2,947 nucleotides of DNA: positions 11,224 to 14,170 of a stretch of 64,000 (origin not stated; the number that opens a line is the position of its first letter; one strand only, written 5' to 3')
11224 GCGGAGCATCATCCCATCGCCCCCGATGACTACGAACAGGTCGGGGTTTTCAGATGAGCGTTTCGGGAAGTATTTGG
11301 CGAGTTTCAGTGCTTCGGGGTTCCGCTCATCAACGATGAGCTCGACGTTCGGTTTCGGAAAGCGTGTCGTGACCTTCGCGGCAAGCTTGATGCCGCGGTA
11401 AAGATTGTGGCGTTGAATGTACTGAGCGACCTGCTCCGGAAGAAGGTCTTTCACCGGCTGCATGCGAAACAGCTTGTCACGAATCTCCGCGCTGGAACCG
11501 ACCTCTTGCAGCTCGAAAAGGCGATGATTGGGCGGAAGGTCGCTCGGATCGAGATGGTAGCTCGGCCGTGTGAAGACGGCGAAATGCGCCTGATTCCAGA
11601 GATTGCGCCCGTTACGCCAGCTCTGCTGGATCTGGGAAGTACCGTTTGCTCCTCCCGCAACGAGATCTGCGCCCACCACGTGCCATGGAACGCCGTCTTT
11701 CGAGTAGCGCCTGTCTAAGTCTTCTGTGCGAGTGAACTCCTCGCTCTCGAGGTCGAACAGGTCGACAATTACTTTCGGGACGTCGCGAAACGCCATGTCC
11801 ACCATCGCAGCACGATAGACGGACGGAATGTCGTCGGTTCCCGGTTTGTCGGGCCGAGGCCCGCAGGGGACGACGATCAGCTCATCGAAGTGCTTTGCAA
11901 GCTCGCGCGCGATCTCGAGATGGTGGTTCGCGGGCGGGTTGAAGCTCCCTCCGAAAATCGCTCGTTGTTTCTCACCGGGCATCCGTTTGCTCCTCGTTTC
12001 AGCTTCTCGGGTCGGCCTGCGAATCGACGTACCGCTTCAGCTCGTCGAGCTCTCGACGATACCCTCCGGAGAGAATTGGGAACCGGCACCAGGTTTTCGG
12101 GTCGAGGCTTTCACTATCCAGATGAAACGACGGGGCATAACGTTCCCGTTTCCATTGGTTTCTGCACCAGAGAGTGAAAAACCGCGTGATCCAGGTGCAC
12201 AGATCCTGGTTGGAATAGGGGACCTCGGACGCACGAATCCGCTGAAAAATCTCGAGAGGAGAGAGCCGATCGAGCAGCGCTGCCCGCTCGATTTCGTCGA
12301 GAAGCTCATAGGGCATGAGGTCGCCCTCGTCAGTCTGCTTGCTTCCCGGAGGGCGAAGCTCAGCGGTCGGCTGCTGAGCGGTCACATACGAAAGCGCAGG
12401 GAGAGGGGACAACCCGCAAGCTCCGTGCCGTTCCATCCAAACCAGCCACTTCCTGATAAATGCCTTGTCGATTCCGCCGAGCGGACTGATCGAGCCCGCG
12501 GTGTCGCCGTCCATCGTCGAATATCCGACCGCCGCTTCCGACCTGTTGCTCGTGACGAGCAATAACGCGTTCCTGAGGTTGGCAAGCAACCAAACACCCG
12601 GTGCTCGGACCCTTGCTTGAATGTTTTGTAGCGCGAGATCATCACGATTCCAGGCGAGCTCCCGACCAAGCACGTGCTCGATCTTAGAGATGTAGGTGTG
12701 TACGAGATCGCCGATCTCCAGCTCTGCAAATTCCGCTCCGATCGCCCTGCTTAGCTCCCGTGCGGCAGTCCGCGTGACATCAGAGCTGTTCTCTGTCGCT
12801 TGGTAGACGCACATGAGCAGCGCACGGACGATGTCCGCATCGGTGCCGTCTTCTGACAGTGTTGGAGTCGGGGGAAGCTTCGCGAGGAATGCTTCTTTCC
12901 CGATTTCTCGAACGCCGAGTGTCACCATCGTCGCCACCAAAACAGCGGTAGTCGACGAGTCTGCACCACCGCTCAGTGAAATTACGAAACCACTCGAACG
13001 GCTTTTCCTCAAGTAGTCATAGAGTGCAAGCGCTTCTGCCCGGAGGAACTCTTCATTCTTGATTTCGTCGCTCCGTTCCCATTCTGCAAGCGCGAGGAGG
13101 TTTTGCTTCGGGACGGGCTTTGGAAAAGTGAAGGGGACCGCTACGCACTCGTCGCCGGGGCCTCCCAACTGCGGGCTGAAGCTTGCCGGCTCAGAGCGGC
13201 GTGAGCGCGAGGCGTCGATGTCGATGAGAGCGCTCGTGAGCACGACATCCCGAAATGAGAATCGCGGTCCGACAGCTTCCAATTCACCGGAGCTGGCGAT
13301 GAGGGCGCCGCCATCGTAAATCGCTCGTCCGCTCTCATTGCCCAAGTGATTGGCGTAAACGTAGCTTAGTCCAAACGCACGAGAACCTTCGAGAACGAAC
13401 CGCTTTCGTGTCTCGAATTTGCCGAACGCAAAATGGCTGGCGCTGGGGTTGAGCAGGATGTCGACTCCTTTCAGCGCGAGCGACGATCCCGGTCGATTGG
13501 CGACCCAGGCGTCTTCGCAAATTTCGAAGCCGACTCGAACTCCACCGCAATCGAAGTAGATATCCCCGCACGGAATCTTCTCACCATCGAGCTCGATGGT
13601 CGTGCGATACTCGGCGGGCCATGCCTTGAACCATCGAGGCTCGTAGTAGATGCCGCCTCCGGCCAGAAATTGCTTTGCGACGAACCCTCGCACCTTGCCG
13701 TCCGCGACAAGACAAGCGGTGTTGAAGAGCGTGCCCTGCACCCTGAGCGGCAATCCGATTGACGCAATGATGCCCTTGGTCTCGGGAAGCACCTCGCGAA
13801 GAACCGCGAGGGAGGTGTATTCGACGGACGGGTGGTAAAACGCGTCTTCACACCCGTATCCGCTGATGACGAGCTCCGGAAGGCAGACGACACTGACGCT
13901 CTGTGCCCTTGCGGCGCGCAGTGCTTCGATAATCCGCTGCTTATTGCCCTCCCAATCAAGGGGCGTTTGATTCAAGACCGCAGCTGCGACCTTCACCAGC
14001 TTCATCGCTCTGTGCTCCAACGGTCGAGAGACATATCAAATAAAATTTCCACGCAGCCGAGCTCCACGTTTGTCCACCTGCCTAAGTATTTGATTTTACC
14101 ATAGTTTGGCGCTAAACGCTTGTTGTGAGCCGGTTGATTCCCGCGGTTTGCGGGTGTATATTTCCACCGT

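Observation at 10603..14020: Eukaryotic-type NMNAT fused to NAD kinase, next to glutamine-dependent NadE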

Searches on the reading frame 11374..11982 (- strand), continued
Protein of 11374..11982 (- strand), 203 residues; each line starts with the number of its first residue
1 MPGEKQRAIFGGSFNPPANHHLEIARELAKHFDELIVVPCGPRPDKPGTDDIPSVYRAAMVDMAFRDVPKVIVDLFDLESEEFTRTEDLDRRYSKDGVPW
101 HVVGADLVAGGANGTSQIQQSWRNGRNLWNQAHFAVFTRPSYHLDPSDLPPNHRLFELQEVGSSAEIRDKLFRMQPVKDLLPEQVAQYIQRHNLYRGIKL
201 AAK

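Call 51: predict_structure(alignment_id=A2)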
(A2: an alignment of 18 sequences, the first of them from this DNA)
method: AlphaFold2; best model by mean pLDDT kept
length: 200 residues; sequences in the alignment: 18
mean_pLDDT: 91.2   pTM: 0.88
mean pLDDT of the five models: 91.2, 90.9, 90.5, 89.3, 87.0
residues with pLDDT >= 90: 148; 70-90: 43; 50-70: 6; < 50: 3
segments of 3 or more residues with pLDDT < 50: none
pLDDT, mean of each block of 10 residues (from residue 1): 84 93 96 96 76 92 96 95 92 95 96 97 96 94 92 93 84 87 94 75
secondary structure, 60 per line:
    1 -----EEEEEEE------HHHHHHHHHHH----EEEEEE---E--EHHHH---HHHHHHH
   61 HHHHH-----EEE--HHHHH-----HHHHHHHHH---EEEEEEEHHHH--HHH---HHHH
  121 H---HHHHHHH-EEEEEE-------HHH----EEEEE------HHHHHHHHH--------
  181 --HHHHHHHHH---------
elements in order: E6-12 H19-29 E34-39 H47-50 H54-65 E71-73 H76-80 H86-94 E98-104 H105-108 H117-121 H125-131 E133-138 E153-157 H164-172 H183-191

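Call 53: fold_search(model_id=the predicted structure, library=pdb)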
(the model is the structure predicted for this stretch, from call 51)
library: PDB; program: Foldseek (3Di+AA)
matches with E <= 10: 1617; with E <= 0.001: 172
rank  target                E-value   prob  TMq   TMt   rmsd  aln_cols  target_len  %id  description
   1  1kaq_A                1.5e-15  1.00  0.78  0.83   2.7       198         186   28  Structure of Bacillus subtilis Nicotinic Acid Mononucleotide Adenylyl Transferase (released 2002-07-12)
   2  5deo_A                9.2e-15  1.00  0.76  0.80   3.2       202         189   29  Mycobacterium abscessus NadD in complex with nicotinic acid adenine dinucleotide (released 2016-08-24)
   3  5db4_B                2.1e-14  1.00  0.70  0.79   3.3       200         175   28  Mycobacterium abscessus NadD in complex with Mg-ATP, space group I41 (released 2016-08-24)
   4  8aih                  2.6e-14  1.00  0.77  0.83   2.8       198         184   24  Crystal Structure of Enterococcus faecium Nicotinate Nucleotide Adenylyltransferase at 1.9 Angstroms Resolution (released 2023-08-16)
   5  9fyb_A                2.8e-14  1.00  0.77  0.84   2.5       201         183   24  Structural Insights into the NMN Complex of Nicotinate Nucleotide Adenylyltransferase from Enterococcus faecium via Co (released 2024-07-17)
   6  3dv2_A                3.6e-14  1.00  0.74  0.79   3.3       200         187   29  Crystal Structure of nicotinic acid mononucleotide adenylyltransferase from Bacillus anthracis (released 2008-11-04)
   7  3mla_B                4.6e-14  1.00  0.75  0.81   3.0       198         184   27  BaNadD in complex with inhibitor 1_02 (released 2010-07-28)
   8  5deo_C                4.9e-14  1.00  0.75  0.82   2.9       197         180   28  Mycobacterium abscessus NadD in complex with nicotinic acid adenine dinucleotide (released 2016-08-24)
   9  3e27_B                5.3e-14  1.00  0.79  0.83   2.6       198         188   28  Nicotinic acid mononucleotide (NaMN) adenylyltransferase from Bacillus anthracis: product complex (released 2008-09-09)
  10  3e27_D                5.6e-14  1.00  0.78  0.83   2.6       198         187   28  Nicotinic acid mononucleotide (NaMN) adenylyltransferase from Bacillus anthracis: product complex (released 2008-09-09)
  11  3dv2_B                6.0e-14  1.00  0.77  0.81   3.1       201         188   29  Crystal Structure of nicotinic acid mononucleotide adenylyltransferase from Bacillus anthracis (released 2008-11-04)
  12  3mmx_A                6.0e-14  1.00  0.73  0.80   3.6       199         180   26  Bacillus anthracis NadD (baNadD) in complex with compound 1_02_3 (released 2010-07-28)
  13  1kam_C                7.3e-14  1.00  0.70  0.78   3.7       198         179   28  Structure of Bacillus subtilis Nicotinic Acid Mononucleotide Adenylyl Transferase (released 2002-07-12)
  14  3mmx_D                8.3e-14  1.00  0.75  0.82   3.0       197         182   26  Bacillus anthracis NadD (baNadD) in complex with compound 1_02_3 (released 2010-07-28)
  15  1kaq_E                1.0e-13  1.00  0.73  0.82   2.8       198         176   26  Structure of Bacillus subtilis Nicotinic Acid Mononucleotide Adenylyl Transferase (released 2002-07-12)
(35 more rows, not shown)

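Call 55: find_encoding_contigs(protein=P0188, flank=6000, max_places=2)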
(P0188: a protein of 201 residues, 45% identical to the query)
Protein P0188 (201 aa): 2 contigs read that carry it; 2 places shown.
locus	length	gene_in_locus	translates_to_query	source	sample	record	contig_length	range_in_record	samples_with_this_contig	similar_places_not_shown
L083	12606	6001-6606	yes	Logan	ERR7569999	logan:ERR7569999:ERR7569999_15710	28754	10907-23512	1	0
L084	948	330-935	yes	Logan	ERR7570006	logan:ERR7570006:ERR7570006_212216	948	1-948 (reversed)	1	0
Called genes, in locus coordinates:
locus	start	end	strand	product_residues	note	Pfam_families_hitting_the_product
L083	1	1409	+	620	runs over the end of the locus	-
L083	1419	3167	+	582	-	-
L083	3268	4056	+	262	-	-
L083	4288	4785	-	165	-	-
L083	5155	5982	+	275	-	PF00857:Isochorismatase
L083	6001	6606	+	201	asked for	PF01467:CTP_transf_like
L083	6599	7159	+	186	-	-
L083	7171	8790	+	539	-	PF17767:NAPRTase_N, PF17956:NAPRTase_C (weak)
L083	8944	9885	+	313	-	PF04055:Radical_SAM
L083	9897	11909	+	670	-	PF00795:CN_hydrolase, PF02540:NAD_synthase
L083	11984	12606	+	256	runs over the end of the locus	PF00512:HisKA, PF02518:HATPase_c, PF14501:HATPase_c_5 (weak)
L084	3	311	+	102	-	?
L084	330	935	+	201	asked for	PF01467:CTP_transf_like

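Call 56: find_encoding_contigs(protein=P0272, flank=6000, max_places=2)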
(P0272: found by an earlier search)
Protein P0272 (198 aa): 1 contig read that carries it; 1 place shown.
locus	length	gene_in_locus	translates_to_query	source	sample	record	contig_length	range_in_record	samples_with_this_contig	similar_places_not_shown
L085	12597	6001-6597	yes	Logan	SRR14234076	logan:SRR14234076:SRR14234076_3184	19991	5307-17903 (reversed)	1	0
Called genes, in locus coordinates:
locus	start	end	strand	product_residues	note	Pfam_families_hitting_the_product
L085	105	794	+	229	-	PF00293:NUDIX, PF19368:WHD_AraR, PF21906:WHD_NrtR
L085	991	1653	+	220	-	PF00857:Isochorismatase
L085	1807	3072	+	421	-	PF17767:NAPRTase_N, PF04095:NAPRTase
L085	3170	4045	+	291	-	-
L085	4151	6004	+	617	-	PF00795:CN_hydrolase, PF02540:NAD_synthase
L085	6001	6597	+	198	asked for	PF01467:CTP_transf_like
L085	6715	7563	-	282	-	PF01145:Band_7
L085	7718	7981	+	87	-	PF02583:Trns_repr_metal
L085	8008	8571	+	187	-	PF13628:DUF4142 (faint), PF03713:DUF305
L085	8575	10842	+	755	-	PF00403:HMA, PF00122:E1-E2_ATPase, PF00702:Hydrolase, PF08282:Hydrolase_3 (faint)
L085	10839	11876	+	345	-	PF00403:HMA, PF13386:DsbD_2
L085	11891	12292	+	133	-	PF13473:Cupredoxin_1 (weak)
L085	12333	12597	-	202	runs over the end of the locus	PF03458:Gly_transporter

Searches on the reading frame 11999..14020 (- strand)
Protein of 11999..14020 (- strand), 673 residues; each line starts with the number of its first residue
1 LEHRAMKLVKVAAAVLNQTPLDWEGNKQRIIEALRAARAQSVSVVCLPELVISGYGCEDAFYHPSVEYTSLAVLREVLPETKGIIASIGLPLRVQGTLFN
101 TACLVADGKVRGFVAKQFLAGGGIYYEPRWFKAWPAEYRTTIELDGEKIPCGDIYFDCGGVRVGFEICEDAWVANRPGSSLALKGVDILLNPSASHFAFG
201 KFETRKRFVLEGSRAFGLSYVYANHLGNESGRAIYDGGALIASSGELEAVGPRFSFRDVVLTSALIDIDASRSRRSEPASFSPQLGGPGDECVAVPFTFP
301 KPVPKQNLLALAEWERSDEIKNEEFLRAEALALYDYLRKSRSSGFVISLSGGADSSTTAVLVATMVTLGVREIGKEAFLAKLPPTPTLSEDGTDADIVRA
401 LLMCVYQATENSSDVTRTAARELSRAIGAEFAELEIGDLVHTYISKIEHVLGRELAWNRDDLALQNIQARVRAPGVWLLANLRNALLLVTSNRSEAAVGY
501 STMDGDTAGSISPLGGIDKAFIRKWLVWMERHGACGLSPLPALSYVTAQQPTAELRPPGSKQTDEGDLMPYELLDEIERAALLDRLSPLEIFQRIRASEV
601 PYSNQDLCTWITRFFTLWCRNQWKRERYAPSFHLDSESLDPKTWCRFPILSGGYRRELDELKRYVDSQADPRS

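Call 3: search_protein_families(library=pfam, proteins=[window:11999-14020:-], max_evalue=0.01)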
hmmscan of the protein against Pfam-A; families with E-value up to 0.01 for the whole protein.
window:11999-14020:- (673 aa): 2 families
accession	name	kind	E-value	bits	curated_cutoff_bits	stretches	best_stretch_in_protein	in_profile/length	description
PF02540.23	NAD_synthase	-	4.6e-30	105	21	1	331-583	7-205/242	NAD synthase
PF00795.27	CN_hydrolase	-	1.9e-20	73.7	23.2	1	10-252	1-235/256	Carbon-nitrogen hydrolase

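Call 4: search_protein_families(library=ncbifam, proteins=[window:11999-14020:-], max_evalue=0.01)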
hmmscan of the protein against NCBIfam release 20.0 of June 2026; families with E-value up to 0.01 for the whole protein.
window:11999-14020:- (673 aa): 9 families
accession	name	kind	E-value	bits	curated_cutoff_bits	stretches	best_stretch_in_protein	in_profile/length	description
NF002730.0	PRK02628.1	equivalog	7.1e-75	252.5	473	1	4-648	8-658/677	NAD(+) synthase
NF010588.0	PRK13981.1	equivalog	1.3e-71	241.6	479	2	7-363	3-306/546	NAD+ synthase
TIGR00552.1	nadE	equivalog_domain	5.5e-25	88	63.65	1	333-579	13-211/251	NAD(+) synthase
NF010587.0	PRK13980.1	equivalog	7.3e-24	84.4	255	2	394-594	56-230/267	NAD+ synthase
NF001979.1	PRK00768.1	equivalog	2.3e-11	43.7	250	1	318-575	13-233/266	NAD(+) synthase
TIGR03381.1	agmatine_aguB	equivalog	3.1e-09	36.6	410.25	1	10-275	2-262/279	N-carbamoylputrescine amidase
NF002048.0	PRK00876.1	subfamily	1.1e-06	27.7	313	0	336-384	30-72/330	NAD(+) synthase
NF040852.1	nitrile_Arch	equivalog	1.6e-05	24.2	500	0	155-233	133-205/262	nitrilase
NF033621.1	de_GSH_amidase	exception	0.003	16.9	355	0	21-194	11-171/260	deaminated glutathione amidase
